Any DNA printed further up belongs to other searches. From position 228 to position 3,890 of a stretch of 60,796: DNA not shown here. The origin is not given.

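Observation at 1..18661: Fasciclin-rich, CAZyme-free double SusC/SusD operon: candidate undescribed surface capture/uptake system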

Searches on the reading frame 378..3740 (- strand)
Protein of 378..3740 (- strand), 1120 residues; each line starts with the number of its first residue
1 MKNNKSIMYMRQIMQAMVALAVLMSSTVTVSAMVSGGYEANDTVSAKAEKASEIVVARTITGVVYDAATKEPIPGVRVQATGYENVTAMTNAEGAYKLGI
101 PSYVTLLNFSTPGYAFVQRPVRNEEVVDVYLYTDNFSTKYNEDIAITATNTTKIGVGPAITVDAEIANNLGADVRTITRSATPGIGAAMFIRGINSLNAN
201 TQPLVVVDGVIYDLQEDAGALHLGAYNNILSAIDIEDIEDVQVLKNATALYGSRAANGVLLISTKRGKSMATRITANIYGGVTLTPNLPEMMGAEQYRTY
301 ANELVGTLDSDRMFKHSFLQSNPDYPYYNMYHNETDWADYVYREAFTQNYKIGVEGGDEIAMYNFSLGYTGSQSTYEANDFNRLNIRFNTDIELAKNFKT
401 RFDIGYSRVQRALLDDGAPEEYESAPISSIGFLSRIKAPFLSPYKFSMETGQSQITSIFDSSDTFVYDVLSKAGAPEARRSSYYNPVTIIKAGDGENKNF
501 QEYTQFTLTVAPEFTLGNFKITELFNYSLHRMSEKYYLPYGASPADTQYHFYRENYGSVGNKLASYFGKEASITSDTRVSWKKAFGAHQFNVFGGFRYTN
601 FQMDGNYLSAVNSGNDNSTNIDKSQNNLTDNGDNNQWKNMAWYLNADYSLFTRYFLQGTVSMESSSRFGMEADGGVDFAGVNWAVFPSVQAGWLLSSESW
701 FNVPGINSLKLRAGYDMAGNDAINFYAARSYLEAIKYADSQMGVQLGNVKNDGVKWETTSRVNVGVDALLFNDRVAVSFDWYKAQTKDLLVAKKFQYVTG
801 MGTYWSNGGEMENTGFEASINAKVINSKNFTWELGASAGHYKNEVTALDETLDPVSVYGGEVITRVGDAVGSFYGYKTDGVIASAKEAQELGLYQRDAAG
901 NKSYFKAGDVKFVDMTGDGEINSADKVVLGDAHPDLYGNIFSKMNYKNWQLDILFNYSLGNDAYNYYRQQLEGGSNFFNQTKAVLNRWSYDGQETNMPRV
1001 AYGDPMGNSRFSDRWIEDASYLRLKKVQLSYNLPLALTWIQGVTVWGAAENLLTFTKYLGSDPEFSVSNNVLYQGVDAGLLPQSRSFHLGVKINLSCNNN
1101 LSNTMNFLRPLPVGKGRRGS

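Call 3: search_protein_families(library=pfam, proteins=[window:378-3740:-], max_evalue=0.01)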
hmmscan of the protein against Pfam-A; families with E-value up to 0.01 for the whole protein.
window:378-3740:- (1120 aa): 2 families
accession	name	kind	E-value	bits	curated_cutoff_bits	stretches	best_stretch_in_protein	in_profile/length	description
PF07715.20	Plug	-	1.3e-11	45.4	23.9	1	150-259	13-107/107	TonB-dependent Receptor Plug Domain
PF13715.12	CarbopepD_reg_2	-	1.1e-08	35.5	32.2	1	60-129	1-72/88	CarboxypepD_reg-like domain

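Call 7: search_protein_families(library=ncbifam, proteins=[window:378-3740:-], max_evalue=0.01)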
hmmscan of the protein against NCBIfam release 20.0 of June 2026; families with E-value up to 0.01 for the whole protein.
window:378-3740:- (1120 aa): 2 families
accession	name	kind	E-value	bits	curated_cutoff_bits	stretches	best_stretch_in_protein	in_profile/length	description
TIGR04056.1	OMP_RagA_SusC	subfamily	4.1e-182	608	368.25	1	58-1095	1-981/981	SusC/RagA family TonB-linked outer membrane protein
TIGR04057.1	SusC_RagA_signa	signature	2.5e-11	43.2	46.2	1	237-265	1-31/31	SusC/RagA subfamily TonB-dependent outer membrane receptor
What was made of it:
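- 378..3740 (-): SusC2: second SusC/RagA-family transporter, 25% identical to SusC1. The ORF carries a 25-aa C-terminal extension caused by stop-codon loss (TAA to TCA at 455-453). TIGR04056 608 bits (call 7).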

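Call 8: find_encoding_contigs(protein=window:378-3740:-, flank=10000, max_places=6)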
Protein window:378-3740:- (1120 aa): no gene with exactly this product is on record in the collection.
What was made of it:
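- Tried and rejected: Exact-sequence look-up of SusC2 found nothing (call 8).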

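Call 11: find_related_loci(query=window:378-3740:-, collection=genome_contigs, flank=10000)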
Query window:378-3740:- (1120 aa) in genome_contigs; peptide patterns used: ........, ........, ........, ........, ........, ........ (x = any residue, [..] = any of these).
55 stretches matched a pattern; 40 encode a relative of the query (tblastn E <= 1e-3); 39 distinct loci.
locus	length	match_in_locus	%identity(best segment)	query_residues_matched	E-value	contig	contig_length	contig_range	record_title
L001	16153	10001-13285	82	1-1093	0e+0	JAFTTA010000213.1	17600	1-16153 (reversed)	MAG: Bacteroidaceae bacterium isolate RGIG4123 Roe_deer_Colon-1__c633303, whole genome shotgun sequence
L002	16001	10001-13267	78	1-1095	0e+0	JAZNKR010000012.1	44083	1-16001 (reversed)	MAG: Bacteroidaceae bacterium isolate T1900044674_TS20190140.MAGScoT_cleanbin_000017 SGB_1621_k141_44759, whole genome s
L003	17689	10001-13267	79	1-1095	0e+0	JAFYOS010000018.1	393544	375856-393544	MAG: Bacteroidaceae bacterium isolate RGIG7283 Water_buffalos_Cecum-4__c325800, whole genome shotgun sequence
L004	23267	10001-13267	79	1-1095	0e+0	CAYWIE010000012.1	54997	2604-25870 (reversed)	MAG TPA_asm: uncultured Bacteroidaceae bacterium isolate SRP315200_co1_155 genome assembly, contig: NODE_540_length_5499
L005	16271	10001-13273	78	1-1095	0e+0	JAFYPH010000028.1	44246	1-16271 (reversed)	MAG: Bacteroidaceae bacterium isolate RGIG7298 Water_buffalos_Cecum-4__c371755, whole genome shotgun sequence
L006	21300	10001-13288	77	1-1095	0e+0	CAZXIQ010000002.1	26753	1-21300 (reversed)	MAG TPA_asm: uncultured Bacteroidaceae bacterium isolate SRP315200_co2_689 genome assembly, contig: NODE_1247_length_267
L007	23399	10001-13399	72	1-1120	0e+0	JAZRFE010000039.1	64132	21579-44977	MAG: Bacteroidaceae bacterium isolate T1900045495_YK20190189.MAGScoT_cleanbin_000037 SGB_7434_k141_314907, whole genome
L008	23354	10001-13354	76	1-1119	0e+0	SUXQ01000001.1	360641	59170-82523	MAG: Bacteroidales bacterium isolate SIG128 NODE_38_length_360641_cov_6.413088, whole genome shotgun sequence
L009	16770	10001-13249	65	5-1095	0e+0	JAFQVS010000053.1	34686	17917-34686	MAG: Bacteroidaceae bacterium isolate RGIG2194 Goat_Colon.Co__c1205460, whole genome shotgun sequence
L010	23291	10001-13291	62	1-1095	0e+0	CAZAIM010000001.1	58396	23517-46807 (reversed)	MAG TPA_asm: uncultured Bacteroidaceae bacterium isolate SRP315200_co2_137 genome assembly, contig: NODE_160_length_5839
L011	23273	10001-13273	63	1-1095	0e+0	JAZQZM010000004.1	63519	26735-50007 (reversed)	MAG: Bacteroidaceae bacterium isolate T1900045154_TC20190148.MAGScoT_cleanbin_000017 SGB_4968_k141_1045895, whole genome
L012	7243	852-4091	62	2-1095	0e+0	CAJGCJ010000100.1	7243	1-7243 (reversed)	MAG: uncultured Bacteroidaceae bacterium isolate MAG16 genome assembly, contig: k141_2482073_length_7243_cov_12.9628, wh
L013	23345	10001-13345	60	5-1115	0e+0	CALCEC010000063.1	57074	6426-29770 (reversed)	MAG TPA_asm: uncultured Bacteroidales bacterium isolate SRR6425795_bin.109_CONCOCT_v1.1_MAG genome assembly, contig: ERZ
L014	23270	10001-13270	58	5-1095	0e+0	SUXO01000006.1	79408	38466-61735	MAG: Bacteroidales bacterium isolate SIG126 NODE_1847_length_79408_cov_5.090917, whole genome shotgun sequence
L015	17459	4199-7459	50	10-1095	0e+0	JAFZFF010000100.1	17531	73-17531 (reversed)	MAG: Bacteroidaceae bacterium isolate RGIG7712 Water_buffalos_Rectum-3__c495216, whole genome shotgun sequence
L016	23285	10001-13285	49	1-1097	0e+0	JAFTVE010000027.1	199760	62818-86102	MAG: Bacteroidaceae bacterium isolate RGIG4179 Roe_deer_Colon-2__c1436, whole genome shotgun sequence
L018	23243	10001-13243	62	5-1095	0e+0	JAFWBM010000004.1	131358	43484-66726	MAG: Bacteroidaceae bacterium isolate RGIG5588 Sheep_Colon.Co__c177192, whole genome shotgun sequence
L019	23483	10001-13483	61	1-1095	0e+0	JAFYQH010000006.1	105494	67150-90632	MAG: Bacteroidaceae bacterium isolate RGIG7324 Water_buffalos_Cecum-4__c89, whole genome shotgun sequence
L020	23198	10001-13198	46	1-1095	0e+0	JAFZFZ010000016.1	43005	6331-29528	MAG: Bacteroidaceae bacterium isolate RGIG7732 Water_buffalos_Rectum-3__c93777, whole genome shotgun sequence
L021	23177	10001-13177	49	40-1095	0e+0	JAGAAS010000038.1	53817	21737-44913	MAG: Bacteroidaceae bacterium isolate RGIG8271 Water_buffalos_Rumen-5__c858011, whole genome shotgun sequence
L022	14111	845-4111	78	1-1095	0e+0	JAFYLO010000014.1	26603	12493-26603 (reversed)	MAG: Bacteroidaceae bacterium isolate RGIG7201 Water_buffalos_Cecum-1__c54912, whole genome shotgun sequence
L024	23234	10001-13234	44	10-1095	0e+0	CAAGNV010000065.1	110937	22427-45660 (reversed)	MAG TPA_asm: Bacteroidaceae bacterium, isolate HGM04614, WGS project CAAGNV010000000 data, contig: SRS476874_53_k119_376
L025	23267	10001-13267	48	10-1095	0e+0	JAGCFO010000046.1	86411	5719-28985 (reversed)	MAG: Bacteroidaceae bacterium isolate RGIG9746 Yak_Omasum-4__c1060706, whole genome shotgun sequence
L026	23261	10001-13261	43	1-1095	0e+0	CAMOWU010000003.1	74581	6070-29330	MAG: uncultured Bacteroides sp. isolate SRR873601_bin.46_metaWRAP_v1.3_MAG genome assembly, contig: NODE_614_length_7458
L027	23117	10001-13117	44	43-1095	0e+0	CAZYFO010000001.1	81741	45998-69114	MAG TPA_asm: uncultured Bacteroidaceae bacterium isolate SRP192927_co2_870 genome assembly, contig: NODE_189_length_8174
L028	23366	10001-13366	46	1-1112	0e+0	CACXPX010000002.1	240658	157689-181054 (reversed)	MAG: uncultured Prevotellaceae bacterium isolate RUG11493 genome assembly, contig: RUG11493_asm_2, whole genome shotgun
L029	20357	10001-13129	44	45-1095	0e+0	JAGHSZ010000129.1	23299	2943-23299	MAG: Candidatus Colivivens caballi isolate E3_198 c_000000604182, whole genome shotgun sequence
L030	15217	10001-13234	42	20-1095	0e+0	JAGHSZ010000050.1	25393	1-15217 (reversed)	MAG: Candidatus Colivivens caballi isolate E3_198 c_000000099467, whole genome shotgun sequence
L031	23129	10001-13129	44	45-1095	0e+0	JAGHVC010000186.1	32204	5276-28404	MAG: Candidatus Minthosoma caballi isolate E5_9 c_000000931008, whole genome shotgun sequence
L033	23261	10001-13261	57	8-1095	0e+0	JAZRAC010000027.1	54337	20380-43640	MAG: Bacteroidaceae bacterium isolate T1900045148_TC20190142.MAGScoT_cleanbin_000003 SGB_4940_k141_1240620, whole genome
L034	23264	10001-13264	49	5-1095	0e+0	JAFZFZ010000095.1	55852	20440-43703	MAG: Bacteroidaceae bacterium isolate RGIG7732 Water_buffalos_Rectum-3__c444258, whole genome shotgun sequence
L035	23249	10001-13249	44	13-1095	0e+0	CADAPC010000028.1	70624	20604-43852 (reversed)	MAG: uncultured Bacteroidales bacterium isolate RUG13499 genome assembly, contig: RUG13499_asm_28, whole genome shotgun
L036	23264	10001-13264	49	5-1095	0e+0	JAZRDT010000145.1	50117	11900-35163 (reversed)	MAG: Bacteroidaceae bacterium isolate T1900045505_YK20190199.MAGScoT_cleanbin_000027 SGB_7519_k141_2712321, whole genome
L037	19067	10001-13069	42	66-1095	0e+0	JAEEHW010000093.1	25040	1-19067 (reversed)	MAG: Prevotella sp. isolate Tb.RUG.131 k141_6346671_flag=0_multi=77.9792_len=25040, whole genome shotgun sequence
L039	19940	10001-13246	61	1-1095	0e+0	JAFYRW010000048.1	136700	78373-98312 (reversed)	MAG: Bacteroidaceae bacterium isolate RGIG7365 Water_buffalos_Cecum-5__c1186473, whole genome shotgun sequence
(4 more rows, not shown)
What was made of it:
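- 378..3740 (-): All relatives end at query residue about 1095 (call 11).
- The operon is restricted mainly to herbivore-gut bacteria (call 11).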

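Call 14: search_protein_families(library=pfam, proteins=[L010:15493-16194:+, L016:15179-16312:+, L016:16331-17227:+, L016:17897-19297:+, L016:19723-22179:+, L010:16574-18430:-, L007:17891-18877:+, L007:18862-21342:+, L003:15743-16699:+, L026:15617-19825:+], max_evalue=0.001)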
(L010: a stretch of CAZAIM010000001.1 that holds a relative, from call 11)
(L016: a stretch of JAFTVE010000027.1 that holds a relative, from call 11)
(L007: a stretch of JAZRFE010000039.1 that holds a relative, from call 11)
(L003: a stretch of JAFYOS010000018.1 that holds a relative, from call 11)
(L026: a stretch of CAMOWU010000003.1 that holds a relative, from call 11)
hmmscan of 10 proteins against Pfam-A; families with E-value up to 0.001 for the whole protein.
L010:15493-16194:+ (233 aa): 1 family
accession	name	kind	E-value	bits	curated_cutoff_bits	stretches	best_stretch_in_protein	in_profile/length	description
PF02146.23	SIR2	-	1.1e-39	136.7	24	1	8-181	1-180/180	Sir2 family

L016:15179-16312:+ (377 aa): 1 family
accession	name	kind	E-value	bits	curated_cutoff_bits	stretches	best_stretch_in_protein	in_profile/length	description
PF01520.23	Amidase_3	-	6.7e-54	183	27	1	24-245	1-172/174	N-acetylmuramoyl-L-alanine amidase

L016:16331-17227:+ (298 aa): 1 family
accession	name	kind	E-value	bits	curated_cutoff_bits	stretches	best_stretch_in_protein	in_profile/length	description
PF02470.25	MlaD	-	8.4e-09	36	25.1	1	40-113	3-78/81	MlaD protein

L016:17897-19297:+ (466 aa): 9 families
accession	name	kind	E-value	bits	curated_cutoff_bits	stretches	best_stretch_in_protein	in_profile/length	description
PF00308.24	Bac_DnaA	-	4.8e-57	193.1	23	1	129-289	1-161/162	Bacterial DnaA ATPAse domain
PF08299.17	Bac_DnaA_C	-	6.5e-26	90.6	31.5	1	373-441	1-68/69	Bacterial dnaA protein helix-turn-helix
PF11638.13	DnaA_N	-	3.3e-15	56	24.6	1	8-68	2-63/65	DnaA N-terminal domain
PF01695.23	IstB_IS21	-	9.4e-07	29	24.1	1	160-266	90-193/238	IstB-like ATP binding protein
PF00004.35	AAA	-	6.2e-06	27.1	21.2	1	166-275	2-118/131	ATPase family associated with various cellular activities (AAA)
PF22688.2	Hda_lid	-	6e-05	23.4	27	0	299-356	4-61/65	Hda, lid domain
PF13173.12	AAA_14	-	0.00011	22.7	27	1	163-249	3-86/129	AAA domain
PF00910.28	RNA_helicase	-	0.00023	22.1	21.5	1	166-240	2-64/105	RNA helicase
PF13401.12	AAA_22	-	0.00029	21.6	27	0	165-200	8-41/130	AAA domain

L016:19723-22179:+ (818 aa): 2 families
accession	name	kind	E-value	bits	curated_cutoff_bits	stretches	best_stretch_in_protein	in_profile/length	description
PF02867.20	Ribonuc_red_lgC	-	9.3e-94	315.4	23.9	1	70-602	1-523/523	Ribonucleotide reductase, barrel domain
PF00317.26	Ribonuc_red_lgN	-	2e-05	25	28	1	3-52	19-65/77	Ribonucleotide reductase, all-alpha domain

L010:16574-18430:- (618 aa): 3 families
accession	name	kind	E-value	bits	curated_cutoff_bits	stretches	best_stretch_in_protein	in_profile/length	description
PF08497.15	Radical_SAM_N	-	1.2e-122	409.4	25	1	9-320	1-301/301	Radical SAM N-terminal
PF11842.13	DUF3362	-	7.6e-12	46.1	27.6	1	544-613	1-75/151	Domain of unknown function (DUF3362)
PF04055.27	Radical_SAM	-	3e-08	34.5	29.5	1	321-495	1-131/166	Radical SAM superfamily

L007:17891-18877:+ (328 aa): 1 family
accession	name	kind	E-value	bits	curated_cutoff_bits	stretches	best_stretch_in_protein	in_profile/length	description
PF08885.17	GSCFA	-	4.2e-87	292.2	25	1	23-260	3-237/237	GSCFA family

L007:18862-21342:+ (826 aa): 4 families
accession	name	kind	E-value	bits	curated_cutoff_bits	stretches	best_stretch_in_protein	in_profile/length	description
PF01168.26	Ala_racemase_N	-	3.8e-59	200.5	24.1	1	469-690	1-220/220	Alanine racemase, N-terminal domain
PF00842.27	Ala_racemase_C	-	3.4e-43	146.7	25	1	700-823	1-127/127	Alanine racemase, C-terminal domain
PF08245.18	Mur_ligase_M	-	2.9e-24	86.6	24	1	112-283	1-185/200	Mur ligase middle domain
PF02875.26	Mur_ligase_C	-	0.00083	20.6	28.4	0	320-446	1-126/127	Mur ligase, glutamate ligase domain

L003:15743-16699:+ (318 aa): 1 family
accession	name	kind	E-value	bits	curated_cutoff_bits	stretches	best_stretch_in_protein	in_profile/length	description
PF00809.28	Pterin_bind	-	2.2e-59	201.5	25.5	1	60-296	1-244/244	Pterin binding enzyme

L026:15617-19825:+ (1402 aa): 0 families

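Call 87: search_solved_structures(query=window:378-3740:-, max_evalue=1e-10)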
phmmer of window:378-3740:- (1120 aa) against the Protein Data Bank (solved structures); distinct sequences matched with E-value up to 1e-10: 9.
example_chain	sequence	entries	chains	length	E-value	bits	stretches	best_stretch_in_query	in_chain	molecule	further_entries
8aa4_A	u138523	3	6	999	2.9e-91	310.1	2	615-1094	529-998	SusC homolog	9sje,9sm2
6zlt_B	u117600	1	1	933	6.4e-51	176.5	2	640-1065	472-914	SusC homolog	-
5t3r_D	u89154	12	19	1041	6.6e-50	173.2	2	640-1065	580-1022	SusC homolog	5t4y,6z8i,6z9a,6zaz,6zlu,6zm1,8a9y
6sli_B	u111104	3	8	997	2.9e-43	151.2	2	637-1066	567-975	RagA protein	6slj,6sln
6sm3_B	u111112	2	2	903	1.3e-40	142.4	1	637-1066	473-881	RagA protein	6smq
6sml_B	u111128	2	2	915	2e-40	141.8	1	637-1066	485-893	RagA protein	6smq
8ypt_C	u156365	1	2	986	2.3e-39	138.3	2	640-1056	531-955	TonB-linked outer membrane protein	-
8ypu_C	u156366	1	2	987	2.7e-39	138.1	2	640-1056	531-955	SusC/RagA family TonB-linked outer membrane protein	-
5fq6_B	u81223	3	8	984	1.7e-17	65.8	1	147-284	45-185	SUSC/RAGA FAMILY TONB-LINKED OUTER MEMBRANE PROTEIN | BT_2264 | OUTER MEMBRANE PROTEIN OMP121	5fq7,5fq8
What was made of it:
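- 378..3740 (-): 8AA4 E 2.9e-91 (call 87).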
